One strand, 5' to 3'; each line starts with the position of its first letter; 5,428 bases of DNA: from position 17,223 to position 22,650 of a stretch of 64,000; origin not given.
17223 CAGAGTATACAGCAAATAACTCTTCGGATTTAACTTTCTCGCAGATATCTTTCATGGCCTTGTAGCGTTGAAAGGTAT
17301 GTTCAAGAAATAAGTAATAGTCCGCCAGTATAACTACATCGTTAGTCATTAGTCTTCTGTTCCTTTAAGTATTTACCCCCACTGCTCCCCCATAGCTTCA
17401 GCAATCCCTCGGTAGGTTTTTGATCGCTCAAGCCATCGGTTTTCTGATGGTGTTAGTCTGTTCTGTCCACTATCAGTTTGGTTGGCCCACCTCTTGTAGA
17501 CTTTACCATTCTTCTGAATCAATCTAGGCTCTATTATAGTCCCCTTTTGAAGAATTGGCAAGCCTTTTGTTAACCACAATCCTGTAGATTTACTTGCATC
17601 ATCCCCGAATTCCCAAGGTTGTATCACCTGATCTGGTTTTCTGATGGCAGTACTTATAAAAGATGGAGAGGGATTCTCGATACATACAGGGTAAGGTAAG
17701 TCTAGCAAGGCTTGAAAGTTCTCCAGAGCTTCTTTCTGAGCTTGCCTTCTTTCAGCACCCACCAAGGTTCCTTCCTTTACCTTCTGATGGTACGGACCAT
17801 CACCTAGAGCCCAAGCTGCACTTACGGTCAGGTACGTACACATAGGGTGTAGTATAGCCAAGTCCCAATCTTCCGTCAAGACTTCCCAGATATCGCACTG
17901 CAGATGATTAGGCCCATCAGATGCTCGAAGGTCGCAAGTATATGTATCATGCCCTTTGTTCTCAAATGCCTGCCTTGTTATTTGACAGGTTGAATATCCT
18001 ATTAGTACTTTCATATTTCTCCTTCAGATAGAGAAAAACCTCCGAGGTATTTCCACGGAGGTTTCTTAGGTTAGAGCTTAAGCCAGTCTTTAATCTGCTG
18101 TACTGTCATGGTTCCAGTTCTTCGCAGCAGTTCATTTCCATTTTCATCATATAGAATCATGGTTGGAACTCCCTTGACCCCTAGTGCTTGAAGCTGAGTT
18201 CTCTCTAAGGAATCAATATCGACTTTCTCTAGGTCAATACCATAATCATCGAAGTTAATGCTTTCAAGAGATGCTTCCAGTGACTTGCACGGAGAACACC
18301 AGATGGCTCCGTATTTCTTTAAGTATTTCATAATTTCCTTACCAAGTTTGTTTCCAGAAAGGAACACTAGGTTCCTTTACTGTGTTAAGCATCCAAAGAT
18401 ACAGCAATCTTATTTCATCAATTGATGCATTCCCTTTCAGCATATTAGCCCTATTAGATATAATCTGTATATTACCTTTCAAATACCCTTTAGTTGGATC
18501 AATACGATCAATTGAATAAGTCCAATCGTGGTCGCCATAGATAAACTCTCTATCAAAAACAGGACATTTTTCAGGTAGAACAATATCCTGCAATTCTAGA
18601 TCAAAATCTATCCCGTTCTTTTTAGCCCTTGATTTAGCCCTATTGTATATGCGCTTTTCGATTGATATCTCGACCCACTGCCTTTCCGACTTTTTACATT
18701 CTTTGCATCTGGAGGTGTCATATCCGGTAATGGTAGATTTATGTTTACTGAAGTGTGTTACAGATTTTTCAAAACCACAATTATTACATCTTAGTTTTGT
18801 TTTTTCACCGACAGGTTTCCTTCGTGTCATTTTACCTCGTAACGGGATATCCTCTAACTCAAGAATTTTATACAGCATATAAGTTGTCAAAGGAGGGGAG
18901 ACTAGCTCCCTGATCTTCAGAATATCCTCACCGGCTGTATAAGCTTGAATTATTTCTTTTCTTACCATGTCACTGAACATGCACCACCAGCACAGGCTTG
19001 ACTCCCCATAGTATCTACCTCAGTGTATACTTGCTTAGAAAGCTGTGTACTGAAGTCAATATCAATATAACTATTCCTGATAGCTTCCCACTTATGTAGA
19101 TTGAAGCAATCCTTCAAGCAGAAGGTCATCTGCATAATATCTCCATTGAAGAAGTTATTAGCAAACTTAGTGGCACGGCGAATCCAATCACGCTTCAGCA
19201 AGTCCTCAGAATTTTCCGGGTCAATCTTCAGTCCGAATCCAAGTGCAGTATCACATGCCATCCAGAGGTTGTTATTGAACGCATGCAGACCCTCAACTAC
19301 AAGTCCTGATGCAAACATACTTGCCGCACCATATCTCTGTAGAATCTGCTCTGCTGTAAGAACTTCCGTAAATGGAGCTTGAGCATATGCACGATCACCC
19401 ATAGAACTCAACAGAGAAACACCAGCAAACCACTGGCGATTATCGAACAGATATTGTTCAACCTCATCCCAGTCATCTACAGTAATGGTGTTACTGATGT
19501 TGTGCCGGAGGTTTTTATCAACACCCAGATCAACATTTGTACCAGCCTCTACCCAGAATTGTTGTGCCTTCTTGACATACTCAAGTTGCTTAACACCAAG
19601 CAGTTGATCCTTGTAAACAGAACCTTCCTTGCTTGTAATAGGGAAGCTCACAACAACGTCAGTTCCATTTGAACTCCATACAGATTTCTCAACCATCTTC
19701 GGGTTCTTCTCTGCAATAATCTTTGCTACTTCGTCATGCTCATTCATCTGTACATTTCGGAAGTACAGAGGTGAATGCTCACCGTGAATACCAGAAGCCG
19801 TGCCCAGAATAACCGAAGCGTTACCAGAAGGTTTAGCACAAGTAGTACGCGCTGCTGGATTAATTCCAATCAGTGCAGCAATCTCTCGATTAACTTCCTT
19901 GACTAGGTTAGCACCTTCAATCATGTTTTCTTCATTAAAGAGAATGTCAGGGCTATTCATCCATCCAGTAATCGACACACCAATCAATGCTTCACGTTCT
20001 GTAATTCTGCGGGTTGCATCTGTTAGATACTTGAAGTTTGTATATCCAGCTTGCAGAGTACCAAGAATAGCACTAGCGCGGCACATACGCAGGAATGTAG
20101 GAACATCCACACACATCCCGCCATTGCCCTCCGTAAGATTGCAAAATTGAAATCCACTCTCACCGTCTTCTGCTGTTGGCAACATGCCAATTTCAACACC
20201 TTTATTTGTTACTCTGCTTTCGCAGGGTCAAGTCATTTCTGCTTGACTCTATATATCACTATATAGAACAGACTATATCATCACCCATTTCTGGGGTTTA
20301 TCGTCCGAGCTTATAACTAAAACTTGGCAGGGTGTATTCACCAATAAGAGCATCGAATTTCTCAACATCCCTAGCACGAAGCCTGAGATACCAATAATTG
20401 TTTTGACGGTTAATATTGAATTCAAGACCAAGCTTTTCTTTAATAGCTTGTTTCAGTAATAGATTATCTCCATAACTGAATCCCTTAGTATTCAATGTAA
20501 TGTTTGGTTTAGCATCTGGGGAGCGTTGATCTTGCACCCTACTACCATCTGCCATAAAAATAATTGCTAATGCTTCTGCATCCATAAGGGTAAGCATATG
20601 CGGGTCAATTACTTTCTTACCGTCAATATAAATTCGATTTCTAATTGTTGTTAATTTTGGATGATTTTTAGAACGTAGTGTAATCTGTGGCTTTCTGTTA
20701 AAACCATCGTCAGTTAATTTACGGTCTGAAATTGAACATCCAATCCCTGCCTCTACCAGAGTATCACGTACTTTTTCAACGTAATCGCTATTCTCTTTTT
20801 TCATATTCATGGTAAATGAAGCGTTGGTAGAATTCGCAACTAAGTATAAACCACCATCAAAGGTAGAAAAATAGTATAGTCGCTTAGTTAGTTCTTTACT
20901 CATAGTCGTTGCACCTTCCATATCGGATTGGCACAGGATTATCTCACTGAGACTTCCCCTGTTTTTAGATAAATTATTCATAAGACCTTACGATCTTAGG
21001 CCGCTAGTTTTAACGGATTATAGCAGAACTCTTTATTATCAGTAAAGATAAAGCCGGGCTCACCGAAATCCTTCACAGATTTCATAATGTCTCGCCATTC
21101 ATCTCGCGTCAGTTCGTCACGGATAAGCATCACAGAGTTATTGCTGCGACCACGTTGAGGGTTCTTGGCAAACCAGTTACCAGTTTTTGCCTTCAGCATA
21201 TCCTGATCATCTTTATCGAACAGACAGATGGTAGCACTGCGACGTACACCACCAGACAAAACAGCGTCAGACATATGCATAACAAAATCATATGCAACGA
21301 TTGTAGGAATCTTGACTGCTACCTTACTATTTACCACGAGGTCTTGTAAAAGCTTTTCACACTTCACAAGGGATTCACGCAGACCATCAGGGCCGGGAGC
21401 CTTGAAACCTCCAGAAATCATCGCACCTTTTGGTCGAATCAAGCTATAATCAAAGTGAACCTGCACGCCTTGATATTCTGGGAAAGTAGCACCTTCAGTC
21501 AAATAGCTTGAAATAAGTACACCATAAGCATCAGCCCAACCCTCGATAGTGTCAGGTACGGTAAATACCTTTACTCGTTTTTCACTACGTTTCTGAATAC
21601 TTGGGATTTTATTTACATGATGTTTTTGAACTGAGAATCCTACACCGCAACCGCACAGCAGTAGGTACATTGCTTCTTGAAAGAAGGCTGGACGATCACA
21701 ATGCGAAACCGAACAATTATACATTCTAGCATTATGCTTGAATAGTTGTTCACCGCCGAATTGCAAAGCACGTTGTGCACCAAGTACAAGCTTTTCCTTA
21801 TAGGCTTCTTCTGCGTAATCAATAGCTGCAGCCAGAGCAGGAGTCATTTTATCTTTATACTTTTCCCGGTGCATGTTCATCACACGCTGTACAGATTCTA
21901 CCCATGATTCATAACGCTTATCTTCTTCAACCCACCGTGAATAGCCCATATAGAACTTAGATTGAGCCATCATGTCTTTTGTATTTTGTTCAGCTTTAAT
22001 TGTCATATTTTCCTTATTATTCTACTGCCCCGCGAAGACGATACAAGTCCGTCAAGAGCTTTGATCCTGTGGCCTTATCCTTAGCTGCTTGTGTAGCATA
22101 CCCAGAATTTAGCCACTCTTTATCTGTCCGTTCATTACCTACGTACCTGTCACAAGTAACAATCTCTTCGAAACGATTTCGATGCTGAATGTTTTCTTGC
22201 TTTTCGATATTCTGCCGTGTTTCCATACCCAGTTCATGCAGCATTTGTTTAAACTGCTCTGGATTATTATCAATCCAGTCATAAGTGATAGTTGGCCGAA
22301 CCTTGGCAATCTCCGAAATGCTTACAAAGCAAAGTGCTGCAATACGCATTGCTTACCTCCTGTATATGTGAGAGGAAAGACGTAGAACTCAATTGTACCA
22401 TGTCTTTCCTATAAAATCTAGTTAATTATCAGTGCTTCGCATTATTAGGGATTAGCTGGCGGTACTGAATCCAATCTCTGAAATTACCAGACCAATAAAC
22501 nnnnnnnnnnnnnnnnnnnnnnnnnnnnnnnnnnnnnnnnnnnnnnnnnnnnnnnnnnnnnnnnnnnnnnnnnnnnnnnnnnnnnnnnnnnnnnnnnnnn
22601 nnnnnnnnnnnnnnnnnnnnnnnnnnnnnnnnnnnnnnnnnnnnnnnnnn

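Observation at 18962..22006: Ribonucleotide reductase large-subunit gene split at the catalytic site by a group I-type intron with a double-motif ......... HEG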

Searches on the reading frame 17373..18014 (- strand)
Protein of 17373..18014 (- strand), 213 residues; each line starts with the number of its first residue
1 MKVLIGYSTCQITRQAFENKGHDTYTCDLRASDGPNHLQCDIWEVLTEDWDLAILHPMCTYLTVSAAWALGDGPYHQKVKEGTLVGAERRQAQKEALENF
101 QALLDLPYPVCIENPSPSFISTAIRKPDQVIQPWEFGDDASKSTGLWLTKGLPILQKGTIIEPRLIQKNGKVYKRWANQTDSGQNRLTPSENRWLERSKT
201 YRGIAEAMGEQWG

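Call 7: search_protein_families(library=pfam, max_evalue=0.01, proteins=[window:17373-18014:-])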
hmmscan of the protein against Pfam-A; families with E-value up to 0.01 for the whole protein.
window:17373-18014:- (213 aa): 0 families

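Call 39: search_protein_families(library=phrogs, max_evalue=0.001, proteins=[window:17373-18014:-])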
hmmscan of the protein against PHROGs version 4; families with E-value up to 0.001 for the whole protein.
window:17373-18014:- (213 aa): 2 families
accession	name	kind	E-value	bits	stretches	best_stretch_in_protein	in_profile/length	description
phrog_757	-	other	3.9e-43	148.3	1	1-213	15-219/247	DNA methyltransferase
phrog_27471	-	unknown function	8.9e-26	90.9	1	110-213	8-93/93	-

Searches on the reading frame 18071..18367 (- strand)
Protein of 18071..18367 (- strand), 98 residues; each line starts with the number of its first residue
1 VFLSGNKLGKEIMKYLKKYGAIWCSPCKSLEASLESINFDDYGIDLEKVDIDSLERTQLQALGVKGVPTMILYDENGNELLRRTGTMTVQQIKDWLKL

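Call 7: search_protein_families(library=pfam, max_evalue=0.01, proteins=[window:18071-18367:-])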
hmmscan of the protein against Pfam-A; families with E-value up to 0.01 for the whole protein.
window:18071-18367:- (98 aa): 3 families
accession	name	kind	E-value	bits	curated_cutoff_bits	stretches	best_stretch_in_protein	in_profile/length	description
PF00085.26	Thioredoxin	-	8.7e-11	42.2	23.5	1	14-97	20-102/103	Thioredoxin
PF13098.12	Thioredoxin_2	-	6.9e-08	33.2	27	1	20-96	13-104/104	Thioredoxin-like domain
PF05768.20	Glrx-like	-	0.0017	19.1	26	1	24-96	10-76/77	Glutaredoxin-like domain (DUF836)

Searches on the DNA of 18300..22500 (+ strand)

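Call 6: search_dna_similar(query=window:18300-22500:+, collection=phages, mode=near, max_rows=25)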
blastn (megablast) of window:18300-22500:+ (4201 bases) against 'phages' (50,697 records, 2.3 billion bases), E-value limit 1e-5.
Records with a match: 2; places in all: 2; records where one place covers at least 80% of the query: 0.
Best place of each record, by identity: 90-95% 2.
By first word of the organism name: Lactococcus 2.
By host as written in the record: Lactococcus lactis 2.
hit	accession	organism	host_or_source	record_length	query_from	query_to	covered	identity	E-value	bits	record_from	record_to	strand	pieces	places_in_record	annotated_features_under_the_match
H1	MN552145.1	Lactococcus phage P1048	Lactococcus lactis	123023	1949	1986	1%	94.7%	7e-6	60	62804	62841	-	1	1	none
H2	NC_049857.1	Lactococcus phage P1048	Lactococcus lactis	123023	1949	1986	1%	94.7%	7e-6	60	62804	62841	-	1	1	none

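Call 18: get_annotated_region(hit=H1, flank=3000)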
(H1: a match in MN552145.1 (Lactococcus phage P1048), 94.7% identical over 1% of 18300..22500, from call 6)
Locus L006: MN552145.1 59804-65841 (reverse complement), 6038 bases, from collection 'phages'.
description: Lactococcus phage P1048, complete genome.
organism: Lactococcus phage P1048 (NCBI taxid 2662295)
taxonomy: Viruses; Duplodnaviria; Heunggongvirae; Uroviricota; Caudoviricetes; Audreyjarvisvirus; Audreyjarvisvirus P1048
host: Lactococcus lactis; source: -; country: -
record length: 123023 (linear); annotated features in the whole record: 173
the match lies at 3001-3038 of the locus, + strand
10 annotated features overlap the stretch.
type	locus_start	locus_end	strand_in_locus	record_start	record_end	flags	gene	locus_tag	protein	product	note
CDS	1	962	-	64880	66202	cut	-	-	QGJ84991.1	hypothetical protein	-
CDS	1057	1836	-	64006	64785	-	-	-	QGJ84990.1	ribonucleotide reductase of class Ib (aerobic), alpha subunit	-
CDS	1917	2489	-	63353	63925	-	-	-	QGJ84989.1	HNH homing endonuclease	-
CDS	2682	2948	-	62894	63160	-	-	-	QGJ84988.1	ribonucleotide reductase of class Ib (aerobic), alpha subunit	-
CDS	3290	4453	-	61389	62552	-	-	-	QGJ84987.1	ribonucleotide reductase of class Ib (aerobic), alpha subunit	-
CDS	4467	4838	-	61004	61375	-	-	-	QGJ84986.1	hypothetical protein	-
CDS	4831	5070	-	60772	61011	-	-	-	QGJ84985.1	hypothetical protein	-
CDS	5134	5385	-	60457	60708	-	-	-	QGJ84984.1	hypothetical protein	-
CDS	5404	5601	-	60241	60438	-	-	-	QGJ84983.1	hypothetical protein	-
CDS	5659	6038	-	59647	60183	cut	-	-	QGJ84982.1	hypothetical protein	-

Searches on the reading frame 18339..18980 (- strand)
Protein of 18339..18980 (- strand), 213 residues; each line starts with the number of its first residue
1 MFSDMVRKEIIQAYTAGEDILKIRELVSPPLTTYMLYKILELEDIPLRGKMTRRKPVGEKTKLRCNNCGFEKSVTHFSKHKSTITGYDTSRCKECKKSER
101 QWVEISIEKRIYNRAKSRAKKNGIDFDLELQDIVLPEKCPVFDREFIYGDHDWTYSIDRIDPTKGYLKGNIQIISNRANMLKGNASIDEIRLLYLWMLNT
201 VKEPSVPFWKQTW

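Call 7: search_protein_families(library=pfam, max_evalue=0.01, proteins=[window:18339-18980:-])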
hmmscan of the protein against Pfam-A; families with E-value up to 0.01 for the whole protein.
window:18339-18980:- (213 aa): 0 families

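Call 8: search_protein_families(library=ncbifam, max_evalue=0.01, proteins=[window:18339-18980:-])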
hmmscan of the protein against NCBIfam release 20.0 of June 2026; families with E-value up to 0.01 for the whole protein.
window:18339-18980:- (213 aa): 0 families

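Call 39: search_protein_families(library=phrogs, max_evalue=0.001, proteins=[window:18339-18980:-])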
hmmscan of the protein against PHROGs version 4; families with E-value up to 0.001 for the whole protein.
window:18339-18980:- (213 aa): 10 families
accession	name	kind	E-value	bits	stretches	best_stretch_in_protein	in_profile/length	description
phrog_3322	-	DNA, RNA and nucleotide metabolism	2.5e-31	109.7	1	75-202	19-153/162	endonuclease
phrog_1035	-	DNA, RNA and nucleotide metabolism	1.9e-26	94.5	1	53-201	54-229/271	endonuclease VII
phrog_3118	-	DNA, RNA and nucleotide metabolism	1.6e-11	45.2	1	109-184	15-98/287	HNH endonuclease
phrog_1400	-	moron, auxiliary metabolic gene and host takeover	1.5e-06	29.3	1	111-191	12-95/251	Srd anti-sigma factor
phrog_2340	-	DNA, RNA and nucleotide metabolism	2.9e-06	28.5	1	60-121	6-66/171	endonuclease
phrog_5558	-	moron, auxiliary metabolic gene and host takeover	7.2e-06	27.3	1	49-102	54-104/130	Lar-like restriction alleviation protein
phrog_4592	-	moron, auxiliary metabolic gene and host takeover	1.3e-05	26.1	1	107-183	56-135/170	decoy of host sigma70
phrog_2633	-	DNA, RNA and nucleotide metabolism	5.1e-05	24.5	1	58-124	9-69/142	endonuclease VII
phrog_403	-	DNA, RNA and nucleotide metabolism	0.00037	20.5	1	46-105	248-307/321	DNA polymerase exonuclease subunit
phrog_2255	-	DNA, RNA and nucleotide metabolism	0.00071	20.1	1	59-109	50-98/211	HNH endonuclease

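Call 59: search_protein_families(library=pfam, max_evalue=1, proteins=[window:18339-18980:-])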
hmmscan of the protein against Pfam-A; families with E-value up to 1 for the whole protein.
window:18339-18980:- (213 aa): 3 families
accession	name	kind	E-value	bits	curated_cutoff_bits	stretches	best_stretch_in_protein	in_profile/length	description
PF12898.13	Stc1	-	0.01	16.8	24.8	1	59-96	48-83/84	Stc1 domain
PF25208.1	DUF7838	-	0.014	15.8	28.5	1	57-71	28-42/55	Domain of unknown function (DUF7838)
PF01155.25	HypA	-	0.81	10.2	28.9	0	60-102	68-99/112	Hydrogenase/urease nickel incorporation, metallochaperone, hypA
